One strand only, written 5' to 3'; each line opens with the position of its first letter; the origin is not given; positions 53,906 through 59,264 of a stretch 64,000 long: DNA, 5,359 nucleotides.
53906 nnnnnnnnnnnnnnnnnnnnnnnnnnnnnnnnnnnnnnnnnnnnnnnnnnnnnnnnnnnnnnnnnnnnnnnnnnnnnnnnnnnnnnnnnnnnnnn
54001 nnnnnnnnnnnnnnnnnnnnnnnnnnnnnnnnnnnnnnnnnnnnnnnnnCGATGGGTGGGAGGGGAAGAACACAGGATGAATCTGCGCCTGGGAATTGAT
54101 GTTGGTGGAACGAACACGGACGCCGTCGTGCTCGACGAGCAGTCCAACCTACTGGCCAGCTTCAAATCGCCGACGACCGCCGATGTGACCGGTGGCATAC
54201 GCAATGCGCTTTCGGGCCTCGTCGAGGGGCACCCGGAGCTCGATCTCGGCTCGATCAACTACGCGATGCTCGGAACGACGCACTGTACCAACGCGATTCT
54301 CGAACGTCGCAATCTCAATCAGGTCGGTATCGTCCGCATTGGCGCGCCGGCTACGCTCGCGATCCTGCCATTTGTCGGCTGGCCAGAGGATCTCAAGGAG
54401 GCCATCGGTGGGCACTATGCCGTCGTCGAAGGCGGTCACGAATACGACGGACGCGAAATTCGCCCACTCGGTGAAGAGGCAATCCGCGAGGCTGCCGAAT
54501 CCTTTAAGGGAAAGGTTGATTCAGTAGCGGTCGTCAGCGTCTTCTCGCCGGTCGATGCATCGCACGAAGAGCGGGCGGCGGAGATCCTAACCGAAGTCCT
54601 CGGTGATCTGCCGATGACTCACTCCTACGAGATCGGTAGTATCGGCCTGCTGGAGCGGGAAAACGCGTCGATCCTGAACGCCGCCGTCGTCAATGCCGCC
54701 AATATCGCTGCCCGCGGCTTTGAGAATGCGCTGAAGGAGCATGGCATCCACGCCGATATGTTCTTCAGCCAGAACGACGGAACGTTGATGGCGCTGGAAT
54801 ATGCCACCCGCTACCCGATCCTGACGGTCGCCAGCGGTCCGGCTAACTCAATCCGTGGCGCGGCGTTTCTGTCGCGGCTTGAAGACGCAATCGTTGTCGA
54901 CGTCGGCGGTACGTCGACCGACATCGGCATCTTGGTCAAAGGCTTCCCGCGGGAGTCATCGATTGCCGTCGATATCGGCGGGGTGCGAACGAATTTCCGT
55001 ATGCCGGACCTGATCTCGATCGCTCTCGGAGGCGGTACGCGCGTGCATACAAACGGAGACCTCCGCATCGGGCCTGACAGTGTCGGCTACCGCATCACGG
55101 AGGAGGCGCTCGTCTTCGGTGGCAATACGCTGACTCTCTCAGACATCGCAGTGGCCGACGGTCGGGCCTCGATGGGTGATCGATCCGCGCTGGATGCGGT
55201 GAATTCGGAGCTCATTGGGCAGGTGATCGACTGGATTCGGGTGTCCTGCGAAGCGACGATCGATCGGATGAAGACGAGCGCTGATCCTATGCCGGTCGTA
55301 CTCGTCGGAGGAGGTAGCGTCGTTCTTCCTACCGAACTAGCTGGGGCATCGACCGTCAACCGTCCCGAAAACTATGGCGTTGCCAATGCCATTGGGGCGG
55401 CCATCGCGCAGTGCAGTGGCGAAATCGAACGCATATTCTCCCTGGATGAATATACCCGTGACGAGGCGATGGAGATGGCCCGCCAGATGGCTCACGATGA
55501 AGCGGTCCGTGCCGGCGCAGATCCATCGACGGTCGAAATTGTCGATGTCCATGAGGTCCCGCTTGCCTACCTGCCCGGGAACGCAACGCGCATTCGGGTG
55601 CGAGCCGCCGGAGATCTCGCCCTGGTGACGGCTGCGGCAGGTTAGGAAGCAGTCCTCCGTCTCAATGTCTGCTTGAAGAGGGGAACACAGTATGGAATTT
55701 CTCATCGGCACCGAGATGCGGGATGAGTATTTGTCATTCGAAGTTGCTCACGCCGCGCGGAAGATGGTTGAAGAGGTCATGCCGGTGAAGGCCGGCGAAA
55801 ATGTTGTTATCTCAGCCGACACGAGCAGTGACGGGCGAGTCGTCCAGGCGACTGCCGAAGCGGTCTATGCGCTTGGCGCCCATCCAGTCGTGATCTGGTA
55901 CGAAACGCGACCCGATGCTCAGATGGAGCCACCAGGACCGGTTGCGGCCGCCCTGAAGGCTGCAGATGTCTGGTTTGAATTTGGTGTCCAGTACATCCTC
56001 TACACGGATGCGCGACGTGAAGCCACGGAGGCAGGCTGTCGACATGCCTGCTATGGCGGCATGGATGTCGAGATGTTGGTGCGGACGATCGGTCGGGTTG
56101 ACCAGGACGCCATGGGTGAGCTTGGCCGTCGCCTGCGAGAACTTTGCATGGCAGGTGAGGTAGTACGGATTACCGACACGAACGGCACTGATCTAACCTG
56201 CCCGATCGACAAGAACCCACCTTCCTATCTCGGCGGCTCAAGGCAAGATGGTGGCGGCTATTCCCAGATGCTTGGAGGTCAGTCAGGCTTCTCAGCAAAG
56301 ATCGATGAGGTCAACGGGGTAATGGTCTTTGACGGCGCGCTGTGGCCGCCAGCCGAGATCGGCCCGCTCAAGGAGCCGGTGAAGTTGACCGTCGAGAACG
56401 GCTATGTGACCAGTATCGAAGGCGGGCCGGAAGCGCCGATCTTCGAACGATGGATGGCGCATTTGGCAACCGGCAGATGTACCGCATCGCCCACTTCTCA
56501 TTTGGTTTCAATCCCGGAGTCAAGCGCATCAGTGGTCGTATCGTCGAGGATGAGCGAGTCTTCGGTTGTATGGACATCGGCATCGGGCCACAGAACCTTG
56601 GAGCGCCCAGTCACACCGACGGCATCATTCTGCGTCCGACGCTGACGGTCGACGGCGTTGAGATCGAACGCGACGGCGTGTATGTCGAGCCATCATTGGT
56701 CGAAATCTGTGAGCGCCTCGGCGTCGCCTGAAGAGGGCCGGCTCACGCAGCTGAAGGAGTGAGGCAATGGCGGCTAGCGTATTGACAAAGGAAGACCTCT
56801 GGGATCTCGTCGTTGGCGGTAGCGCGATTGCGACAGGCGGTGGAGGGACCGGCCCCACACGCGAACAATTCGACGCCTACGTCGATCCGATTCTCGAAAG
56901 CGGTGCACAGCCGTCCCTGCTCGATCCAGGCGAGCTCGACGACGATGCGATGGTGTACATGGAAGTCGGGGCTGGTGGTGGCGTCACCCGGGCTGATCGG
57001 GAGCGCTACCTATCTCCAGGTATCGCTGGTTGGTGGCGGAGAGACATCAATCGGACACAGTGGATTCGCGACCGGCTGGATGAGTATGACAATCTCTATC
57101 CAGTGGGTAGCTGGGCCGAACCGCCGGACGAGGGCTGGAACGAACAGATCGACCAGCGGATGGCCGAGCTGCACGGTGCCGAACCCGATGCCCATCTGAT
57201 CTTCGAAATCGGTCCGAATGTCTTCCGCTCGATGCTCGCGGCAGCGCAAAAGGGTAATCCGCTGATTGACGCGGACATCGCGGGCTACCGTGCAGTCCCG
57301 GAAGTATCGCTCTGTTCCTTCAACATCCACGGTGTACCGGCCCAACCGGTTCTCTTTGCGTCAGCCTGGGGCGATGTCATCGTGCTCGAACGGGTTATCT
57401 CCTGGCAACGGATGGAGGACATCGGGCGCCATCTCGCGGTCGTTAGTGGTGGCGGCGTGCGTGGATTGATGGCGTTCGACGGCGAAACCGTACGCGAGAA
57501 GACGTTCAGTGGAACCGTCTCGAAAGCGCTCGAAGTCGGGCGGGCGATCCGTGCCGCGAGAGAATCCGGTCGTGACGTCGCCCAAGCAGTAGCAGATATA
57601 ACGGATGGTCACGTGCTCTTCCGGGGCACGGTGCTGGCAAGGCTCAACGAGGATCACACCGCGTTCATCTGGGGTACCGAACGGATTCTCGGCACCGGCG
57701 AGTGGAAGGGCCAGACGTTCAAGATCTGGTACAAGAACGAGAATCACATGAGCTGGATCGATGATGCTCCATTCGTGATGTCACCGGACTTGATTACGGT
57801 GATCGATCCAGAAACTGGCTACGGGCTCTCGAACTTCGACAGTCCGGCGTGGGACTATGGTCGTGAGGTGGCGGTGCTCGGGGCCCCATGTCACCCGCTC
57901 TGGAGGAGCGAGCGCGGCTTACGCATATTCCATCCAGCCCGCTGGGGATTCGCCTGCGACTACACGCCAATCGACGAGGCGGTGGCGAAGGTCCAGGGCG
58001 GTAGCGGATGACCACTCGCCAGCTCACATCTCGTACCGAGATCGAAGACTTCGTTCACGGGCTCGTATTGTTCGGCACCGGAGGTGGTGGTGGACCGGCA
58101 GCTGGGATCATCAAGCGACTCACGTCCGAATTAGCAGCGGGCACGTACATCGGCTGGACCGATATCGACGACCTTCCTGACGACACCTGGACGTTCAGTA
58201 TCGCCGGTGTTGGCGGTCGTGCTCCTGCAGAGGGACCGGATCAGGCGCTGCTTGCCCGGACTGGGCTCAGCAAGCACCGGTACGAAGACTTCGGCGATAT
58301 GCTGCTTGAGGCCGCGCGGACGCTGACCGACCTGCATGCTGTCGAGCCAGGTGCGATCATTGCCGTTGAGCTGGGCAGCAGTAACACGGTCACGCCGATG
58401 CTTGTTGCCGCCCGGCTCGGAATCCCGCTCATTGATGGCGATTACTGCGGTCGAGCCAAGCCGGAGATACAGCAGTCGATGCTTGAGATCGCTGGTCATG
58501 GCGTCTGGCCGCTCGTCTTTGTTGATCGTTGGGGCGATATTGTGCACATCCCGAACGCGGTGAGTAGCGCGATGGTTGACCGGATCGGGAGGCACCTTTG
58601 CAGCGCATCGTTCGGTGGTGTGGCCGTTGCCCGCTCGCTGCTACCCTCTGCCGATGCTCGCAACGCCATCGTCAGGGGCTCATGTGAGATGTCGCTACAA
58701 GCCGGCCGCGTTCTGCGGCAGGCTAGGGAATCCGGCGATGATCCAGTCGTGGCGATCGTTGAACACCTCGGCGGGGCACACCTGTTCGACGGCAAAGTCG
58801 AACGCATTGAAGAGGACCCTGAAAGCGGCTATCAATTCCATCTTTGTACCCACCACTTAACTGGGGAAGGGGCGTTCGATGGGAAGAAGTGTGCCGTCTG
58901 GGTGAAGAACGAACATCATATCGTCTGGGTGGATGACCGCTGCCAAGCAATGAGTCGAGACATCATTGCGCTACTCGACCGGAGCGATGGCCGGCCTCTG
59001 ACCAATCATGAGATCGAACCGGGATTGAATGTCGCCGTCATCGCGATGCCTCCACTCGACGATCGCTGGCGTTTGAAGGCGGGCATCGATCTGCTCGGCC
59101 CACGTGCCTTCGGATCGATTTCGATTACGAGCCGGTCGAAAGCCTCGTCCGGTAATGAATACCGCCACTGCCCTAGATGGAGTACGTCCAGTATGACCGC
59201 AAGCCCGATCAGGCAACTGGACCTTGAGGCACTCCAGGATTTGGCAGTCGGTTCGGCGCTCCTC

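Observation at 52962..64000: Six DUF917 paralogues with two hydantoinase/oxoprolinase genes and an M29-like gene in 11 kb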

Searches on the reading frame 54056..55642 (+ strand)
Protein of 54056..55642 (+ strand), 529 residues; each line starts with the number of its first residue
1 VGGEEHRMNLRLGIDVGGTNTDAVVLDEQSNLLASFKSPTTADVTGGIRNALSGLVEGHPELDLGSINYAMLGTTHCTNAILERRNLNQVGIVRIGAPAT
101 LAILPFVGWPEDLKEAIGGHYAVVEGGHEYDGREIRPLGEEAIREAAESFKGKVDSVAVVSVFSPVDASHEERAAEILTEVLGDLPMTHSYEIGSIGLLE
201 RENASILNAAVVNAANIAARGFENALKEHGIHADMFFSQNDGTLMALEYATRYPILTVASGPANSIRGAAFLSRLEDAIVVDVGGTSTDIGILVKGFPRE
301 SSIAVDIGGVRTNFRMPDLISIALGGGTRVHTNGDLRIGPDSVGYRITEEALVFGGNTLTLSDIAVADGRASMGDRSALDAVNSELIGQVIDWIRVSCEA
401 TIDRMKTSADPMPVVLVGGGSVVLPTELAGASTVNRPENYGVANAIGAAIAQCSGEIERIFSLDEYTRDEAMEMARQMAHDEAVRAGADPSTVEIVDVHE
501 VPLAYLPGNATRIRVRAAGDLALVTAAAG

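Call 5: search_protein_families(library=pfam, proteins=[window:54056-55642:+], max_evalue=0.001)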
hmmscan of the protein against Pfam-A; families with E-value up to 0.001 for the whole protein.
window:54056-55642:+ (529 aa): 4 families
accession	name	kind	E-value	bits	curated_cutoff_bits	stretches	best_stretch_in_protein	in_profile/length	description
PF05378.19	Hydant_A_N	-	4e-40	137.8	25.2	1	11-181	1-175/176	Hydantoinase/oxoprolinase N-terminal region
PF01968.24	Hydantoinase_A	-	7.5e-32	111.2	22.9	1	201-370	1-174/291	Hydantoinase/oxoprolinase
PF13941.12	MutL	-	4.6e-08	32.7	27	0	12-58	2-51/450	MutL protein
PF01869.26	BcrAD_BadFG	-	4.6e-05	23.5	31.5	1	12-148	1-30/271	BadF/BadG/BcrA/BcrD ATPase family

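Call 26: search_protein_families(library=ncbifam, proteins=[window:54056-55642:+], max_evalue=0.001)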
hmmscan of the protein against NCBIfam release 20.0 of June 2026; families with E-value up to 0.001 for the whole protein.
window:54056-55642:+ (529 aa): 7 families
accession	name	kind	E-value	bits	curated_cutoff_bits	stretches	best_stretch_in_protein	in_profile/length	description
NF050156.1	CapLactmsAlpCapA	equivalog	6.4e-30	104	1000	2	131-369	134-378/689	caprolactamase subunit alpha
NF042975.2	AcphenoCarb_ApcC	equivalog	8e-15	54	1500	1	131-367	147-393/733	acetophenone carboxylase subunit gamma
NF042960.1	AcphenoCarb_ApcA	equivalog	7.7e-10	37.7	1250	1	254-367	243-359/658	acetophenone carboxylase subunit alpha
TIGR03123.1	one_C_unchar_1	hypoth_equivalog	6.4e-05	22.3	244.1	0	234-298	88-150/327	probable H4MPT-linked C1 transfer pathway protein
NF040745.1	accessory_GlmL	equivalog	7.3e-05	21.7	475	0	273-304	244-275/459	methylaspartate mutase accessory protein GlmL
NF011660.0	PRK15080.1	equivalog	0.00026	20.3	182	0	270-296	135-161/277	ethanolamine utilization protein EutJ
NF041718.1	rSAM_phane_AMC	equivalog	0.00043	19.4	425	1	339-468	179-308/362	cyclophane-forming radical SAM peptide maturase AmcB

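Call 56: find_related_loci(query=window:54056-55642:+, collection=metagenome_contigs, flank=10000)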
Query window:54056-55642:+ (529 aa) in metagenome_contigs; peptide patterns used: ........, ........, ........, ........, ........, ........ (x = any residue, [..] = any of these).
373 stretches matched a pattern; 295 encode a relative of the query (tblastn E <= 1e-3); the best 80 are kept; 80 distinct loci.
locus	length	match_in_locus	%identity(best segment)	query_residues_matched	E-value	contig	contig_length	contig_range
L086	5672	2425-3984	81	4-523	0e+0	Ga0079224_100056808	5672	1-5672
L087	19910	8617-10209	78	1-523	0e+0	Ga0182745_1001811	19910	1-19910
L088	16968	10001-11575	81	2-526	0e+0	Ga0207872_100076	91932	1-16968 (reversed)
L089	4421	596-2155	80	8-526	0e+0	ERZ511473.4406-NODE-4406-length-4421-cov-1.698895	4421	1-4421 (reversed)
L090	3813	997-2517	78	7-523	0e+0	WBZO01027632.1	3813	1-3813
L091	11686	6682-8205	78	7-514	0e+0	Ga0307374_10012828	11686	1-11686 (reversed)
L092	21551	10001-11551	61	8-524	0e+0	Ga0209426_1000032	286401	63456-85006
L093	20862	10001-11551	63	8-523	0e+0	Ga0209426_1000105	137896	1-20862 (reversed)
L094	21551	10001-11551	63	8-523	0e+0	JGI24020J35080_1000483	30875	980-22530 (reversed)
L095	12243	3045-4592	62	8-521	0e+0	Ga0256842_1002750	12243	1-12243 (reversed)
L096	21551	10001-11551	61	8-523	0e+0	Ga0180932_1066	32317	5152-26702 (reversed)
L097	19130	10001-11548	62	8-521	0e+0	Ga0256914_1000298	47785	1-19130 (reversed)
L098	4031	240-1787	60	2-521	0e+0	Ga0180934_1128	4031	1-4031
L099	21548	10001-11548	60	11-524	0e+0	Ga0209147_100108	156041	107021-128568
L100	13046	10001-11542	60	11-522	0e+0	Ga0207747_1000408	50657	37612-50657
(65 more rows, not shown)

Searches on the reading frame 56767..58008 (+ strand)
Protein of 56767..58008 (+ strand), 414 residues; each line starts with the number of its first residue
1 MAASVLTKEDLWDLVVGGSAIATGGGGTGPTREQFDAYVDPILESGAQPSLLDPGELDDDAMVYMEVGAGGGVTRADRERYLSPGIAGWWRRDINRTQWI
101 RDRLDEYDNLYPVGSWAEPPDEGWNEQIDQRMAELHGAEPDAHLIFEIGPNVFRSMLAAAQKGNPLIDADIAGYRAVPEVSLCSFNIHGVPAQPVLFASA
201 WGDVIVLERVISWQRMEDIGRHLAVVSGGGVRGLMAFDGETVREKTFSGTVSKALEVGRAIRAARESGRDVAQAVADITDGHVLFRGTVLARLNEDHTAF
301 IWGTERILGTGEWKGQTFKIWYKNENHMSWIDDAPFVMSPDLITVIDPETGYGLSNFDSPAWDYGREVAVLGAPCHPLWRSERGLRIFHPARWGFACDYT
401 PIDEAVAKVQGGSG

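Call 5: search_protein_families(library=pfam, proteins=[window:56767-58008:+], max_evalue=0.001)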
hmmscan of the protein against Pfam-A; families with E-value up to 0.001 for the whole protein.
window:56767-58008:+ (414 aa): 2 families
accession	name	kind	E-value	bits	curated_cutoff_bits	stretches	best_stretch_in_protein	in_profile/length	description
PF20906.3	S-Me-THD_C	-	3.9e-45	154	27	1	213-402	3-190/190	S-Me-THD-like, C-terminal domain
PF06032.18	S-Me-THD_N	-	2.2e-18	67.2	27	1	130-208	79-157/158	S-Me-THD-like, N-terminal domain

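Call 6: find_encoding_contigs(protein=window:56767-58008:+, flank=10000, max_places=6)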
Protein window:56767-58008:+ (414 aa): no gene with exactly this product is on record in the collection.

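Call 26: search_protein_families(library=ncbifam, proteins=[window:56767-58008:+], max_evalue=0.001)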
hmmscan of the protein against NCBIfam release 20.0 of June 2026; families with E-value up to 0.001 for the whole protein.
window:56767-58008:+ (414 aa): 2 families
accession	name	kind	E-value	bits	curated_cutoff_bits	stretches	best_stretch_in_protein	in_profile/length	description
NF058532.1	CH3_S_uro_de_S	equivalog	2.3e-14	53.1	450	1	154-373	106-322/352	S-methyl thiohydantoin desulfurase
NF058529.1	thiohydan_desulf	equivalog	4.2e-13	49.1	440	1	158-357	112-316/362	thiohydantoin desulfurase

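Call 80: search_protein_representatives(protein=window:56767-58008:+)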
Query: 414 residues. Proteins with E-value up to 0.001 (for the whole library): 1672; up to 1e-10: 823; up to 1e-30: 149. The best 150 are listed.
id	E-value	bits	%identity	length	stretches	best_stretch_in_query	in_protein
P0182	5.2e-240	813.3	84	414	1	1-413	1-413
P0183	1.0e-111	390.5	45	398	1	4-404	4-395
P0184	8.5e-110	384.2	64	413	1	23-310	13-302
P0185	3.0e-95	336.2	39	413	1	4-404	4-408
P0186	1.4e-94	334.0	40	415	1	3-405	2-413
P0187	9.8e-77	275.2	40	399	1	4-403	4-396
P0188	5.2e-67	243.2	39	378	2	137-406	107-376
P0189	4.8e-66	240.0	36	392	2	110-404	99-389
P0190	6.5e-60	219.8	38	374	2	134-409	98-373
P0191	2.7e-58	214.4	36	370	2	131-404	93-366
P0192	1.1e-56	209.2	38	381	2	143-406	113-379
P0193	1.7e-55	205.2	45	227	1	1-210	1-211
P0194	1.7e-55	205.2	38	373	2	135-407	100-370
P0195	5.3e-52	193.7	40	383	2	133-407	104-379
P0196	1.4e-51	192.3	35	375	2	155-406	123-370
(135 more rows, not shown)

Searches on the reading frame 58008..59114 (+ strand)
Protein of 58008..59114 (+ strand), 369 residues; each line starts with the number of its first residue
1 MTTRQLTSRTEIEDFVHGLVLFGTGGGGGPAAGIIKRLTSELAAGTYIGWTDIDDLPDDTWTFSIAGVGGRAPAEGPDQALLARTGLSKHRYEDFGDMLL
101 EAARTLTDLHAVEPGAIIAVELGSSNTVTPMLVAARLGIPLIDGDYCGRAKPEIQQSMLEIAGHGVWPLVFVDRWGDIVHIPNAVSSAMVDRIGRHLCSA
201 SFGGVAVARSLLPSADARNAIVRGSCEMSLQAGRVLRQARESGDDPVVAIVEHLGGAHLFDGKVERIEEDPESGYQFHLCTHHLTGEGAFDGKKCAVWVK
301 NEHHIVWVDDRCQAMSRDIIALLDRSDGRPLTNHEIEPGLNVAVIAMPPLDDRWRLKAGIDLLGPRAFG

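Call 76: find_homologous_proteins(query=window:58008-59114:+, max_evalue=0.00001)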
Query window:58008-59114:+ (369 aa): 61 proteins with E <= 0.00001 among 8000 candidates.
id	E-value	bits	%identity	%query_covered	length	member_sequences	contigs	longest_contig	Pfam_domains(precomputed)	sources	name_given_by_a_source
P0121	1.8e-209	714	85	100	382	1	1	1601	PF20906.4,PF06032.19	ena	-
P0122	4.7e-203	692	81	100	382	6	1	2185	PF20906.4,PF06032.19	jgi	jgi:hypothetical protein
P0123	2.1e-197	674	80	100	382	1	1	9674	PF20906.4,PF06032.19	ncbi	-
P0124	1.5e-190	651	75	100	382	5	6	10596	PF20906.4,PF06032.19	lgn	-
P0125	3.9e-186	637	73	100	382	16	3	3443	PF20906.4,PF06032.19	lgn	-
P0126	2.2e-181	621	74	100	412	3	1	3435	PF20906.4,PF06032.19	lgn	-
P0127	2.6e-181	621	72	100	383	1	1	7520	PF20906.4,PF06032.19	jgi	jgi:uncharacterized protein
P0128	1.7e-179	615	70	100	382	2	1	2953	PF20906.4,PF06032.19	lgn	-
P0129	3.1e-177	607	71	100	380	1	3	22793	PF20906.4,PF06032.19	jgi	jgi:DUF917 family protein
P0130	5.3e-175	600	70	100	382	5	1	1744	PF20906.4,PF06032.19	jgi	-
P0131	1.6e-174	599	71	100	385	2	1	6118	PF20906.4,PF06032.19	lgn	-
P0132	2.0e-174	598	72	100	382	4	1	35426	PF20906.4,PF06032.19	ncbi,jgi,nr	ncbi:MAG TPA: DUF917 domain-containing protein [Thermomicrobiaceae bacterium]|nr:DUF917 domain-conta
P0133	2.8e-173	594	70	100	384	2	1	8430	PF20906.4,PF06032.19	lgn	-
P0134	7.0e-173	593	70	100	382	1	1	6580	PF20906.4,PF06032.19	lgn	-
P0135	1.3e-172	592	70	100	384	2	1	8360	PF20906.4,PF06032.19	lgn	-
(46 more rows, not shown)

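Call 77: find_encoding_contigs(protein=P0123, flank=10000, max_places=2)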
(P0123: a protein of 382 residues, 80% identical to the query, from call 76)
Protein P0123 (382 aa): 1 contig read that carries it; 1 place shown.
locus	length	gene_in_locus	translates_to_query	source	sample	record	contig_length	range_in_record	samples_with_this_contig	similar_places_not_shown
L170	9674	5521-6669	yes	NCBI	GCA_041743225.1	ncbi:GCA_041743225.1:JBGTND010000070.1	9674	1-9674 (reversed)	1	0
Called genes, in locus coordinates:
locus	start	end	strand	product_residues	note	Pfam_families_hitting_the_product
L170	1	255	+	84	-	?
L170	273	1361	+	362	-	PF06032:S-Me-THD_N, PF20906:S-Me-THD_C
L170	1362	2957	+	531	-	PF05378:Hydant_A_N, PF13941:MutL (faint), PF01968:Hydantoinase_A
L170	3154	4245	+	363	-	PF26233:NicX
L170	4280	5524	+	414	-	PF06032:S-Me-THD_N, PF20906:S-Me-THD_C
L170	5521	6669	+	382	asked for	PF06032:S-Me-THD_N, PF20906:S-Me-THD_C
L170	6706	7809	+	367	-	PF06032:S-Me-THD_N, PF20906:S-Me-THD_C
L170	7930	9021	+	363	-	PF06032:S-Me-THD_N, PF20906:S-Me-THD_C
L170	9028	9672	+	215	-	?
